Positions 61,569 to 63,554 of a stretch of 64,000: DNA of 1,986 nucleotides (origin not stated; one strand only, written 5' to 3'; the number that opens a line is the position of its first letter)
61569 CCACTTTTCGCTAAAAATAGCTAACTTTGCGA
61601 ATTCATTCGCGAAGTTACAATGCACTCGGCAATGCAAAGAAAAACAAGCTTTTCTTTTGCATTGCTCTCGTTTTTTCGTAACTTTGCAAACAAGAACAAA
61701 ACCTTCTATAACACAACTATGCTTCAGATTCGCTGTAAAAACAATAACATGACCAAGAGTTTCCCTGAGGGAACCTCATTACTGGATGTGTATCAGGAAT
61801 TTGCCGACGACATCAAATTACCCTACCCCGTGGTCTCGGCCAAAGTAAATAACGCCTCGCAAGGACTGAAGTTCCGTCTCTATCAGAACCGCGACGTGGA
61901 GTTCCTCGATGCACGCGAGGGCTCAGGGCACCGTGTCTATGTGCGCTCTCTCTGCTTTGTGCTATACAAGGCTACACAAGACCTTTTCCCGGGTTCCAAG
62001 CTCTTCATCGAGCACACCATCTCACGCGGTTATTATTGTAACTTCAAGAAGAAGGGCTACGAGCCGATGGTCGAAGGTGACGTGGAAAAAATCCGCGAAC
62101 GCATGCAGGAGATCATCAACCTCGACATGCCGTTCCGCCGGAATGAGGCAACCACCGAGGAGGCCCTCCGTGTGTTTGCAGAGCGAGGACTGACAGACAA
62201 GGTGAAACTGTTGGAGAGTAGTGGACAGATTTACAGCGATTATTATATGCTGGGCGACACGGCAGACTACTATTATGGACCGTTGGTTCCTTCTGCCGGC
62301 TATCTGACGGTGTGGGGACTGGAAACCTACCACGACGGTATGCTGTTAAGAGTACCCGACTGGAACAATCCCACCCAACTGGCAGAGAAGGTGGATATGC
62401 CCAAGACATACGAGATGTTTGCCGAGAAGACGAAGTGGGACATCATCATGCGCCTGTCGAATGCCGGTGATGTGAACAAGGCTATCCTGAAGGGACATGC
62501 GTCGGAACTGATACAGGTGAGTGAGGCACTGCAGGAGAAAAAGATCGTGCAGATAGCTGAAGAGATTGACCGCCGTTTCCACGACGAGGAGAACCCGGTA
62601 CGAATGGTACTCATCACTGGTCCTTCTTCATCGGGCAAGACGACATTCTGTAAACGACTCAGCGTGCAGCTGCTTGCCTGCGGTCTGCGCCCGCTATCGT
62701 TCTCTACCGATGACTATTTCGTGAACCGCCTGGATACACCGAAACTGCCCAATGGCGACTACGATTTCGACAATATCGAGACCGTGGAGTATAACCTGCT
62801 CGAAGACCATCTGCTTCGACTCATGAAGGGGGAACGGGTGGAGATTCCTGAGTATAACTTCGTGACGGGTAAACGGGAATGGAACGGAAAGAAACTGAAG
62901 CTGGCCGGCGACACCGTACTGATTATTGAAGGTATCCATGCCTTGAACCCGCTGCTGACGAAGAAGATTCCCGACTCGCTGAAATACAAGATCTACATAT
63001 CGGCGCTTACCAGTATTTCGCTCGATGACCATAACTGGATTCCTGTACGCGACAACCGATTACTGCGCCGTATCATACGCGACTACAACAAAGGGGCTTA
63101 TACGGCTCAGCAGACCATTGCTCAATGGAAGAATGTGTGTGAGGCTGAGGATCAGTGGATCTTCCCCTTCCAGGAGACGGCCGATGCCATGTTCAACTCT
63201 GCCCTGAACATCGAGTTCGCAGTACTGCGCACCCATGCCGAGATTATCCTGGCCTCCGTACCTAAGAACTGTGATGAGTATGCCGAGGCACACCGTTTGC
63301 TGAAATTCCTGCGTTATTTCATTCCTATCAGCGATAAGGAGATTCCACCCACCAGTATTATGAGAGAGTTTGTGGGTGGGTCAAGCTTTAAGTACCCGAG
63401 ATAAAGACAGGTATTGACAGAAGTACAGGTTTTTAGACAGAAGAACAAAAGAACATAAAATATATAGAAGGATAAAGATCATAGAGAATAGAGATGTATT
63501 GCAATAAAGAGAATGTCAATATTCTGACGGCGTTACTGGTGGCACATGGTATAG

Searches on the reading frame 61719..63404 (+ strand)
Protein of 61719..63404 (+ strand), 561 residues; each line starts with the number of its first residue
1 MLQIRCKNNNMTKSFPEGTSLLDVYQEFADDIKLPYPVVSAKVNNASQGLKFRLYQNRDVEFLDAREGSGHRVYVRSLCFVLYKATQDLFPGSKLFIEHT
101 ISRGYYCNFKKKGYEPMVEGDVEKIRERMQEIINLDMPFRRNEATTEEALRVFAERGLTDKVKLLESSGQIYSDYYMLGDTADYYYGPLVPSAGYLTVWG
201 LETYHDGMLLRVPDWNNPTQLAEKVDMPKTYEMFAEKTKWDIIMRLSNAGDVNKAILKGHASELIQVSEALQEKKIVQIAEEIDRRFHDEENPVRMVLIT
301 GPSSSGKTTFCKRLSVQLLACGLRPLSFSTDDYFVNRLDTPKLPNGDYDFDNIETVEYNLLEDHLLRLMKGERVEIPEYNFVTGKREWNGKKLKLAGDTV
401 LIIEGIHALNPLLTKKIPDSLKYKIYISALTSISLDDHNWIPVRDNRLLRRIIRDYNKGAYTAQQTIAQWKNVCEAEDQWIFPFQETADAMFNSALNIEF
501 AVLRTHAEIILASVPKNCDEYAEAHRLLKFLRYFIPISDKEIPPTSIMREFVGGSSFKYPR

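Call 55: find_encoding_contigs(protein=window:61719-63404:+, flank=500, max_places=10)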
Protein window:61719-63404:+ (561 aa): no gene with exactly this product is on record in the collection.

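Call 79: search_protein_families(library=pfam, proteins=[window:61719-63404:+])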
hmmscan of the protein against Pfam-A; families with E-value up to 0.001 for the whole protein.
window:61719-63404:+ (561 aa): 3 families
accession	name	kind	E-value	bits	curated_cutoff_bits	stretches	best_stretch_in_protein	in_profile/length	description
PF00485.24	PRK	-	1.1e-19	71.4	22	1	299-494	4-189/196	Phosphoribulokinase / Uridine kinase family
PF03215.21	Rad17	-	0.00079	19.9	23.8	0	270-318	22-69/186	Rad17 P-loop domain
PF20720.3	nSTAND3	-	0.00091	19.4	27.2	0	295-330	18-53/155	Novel STAND NTPase 3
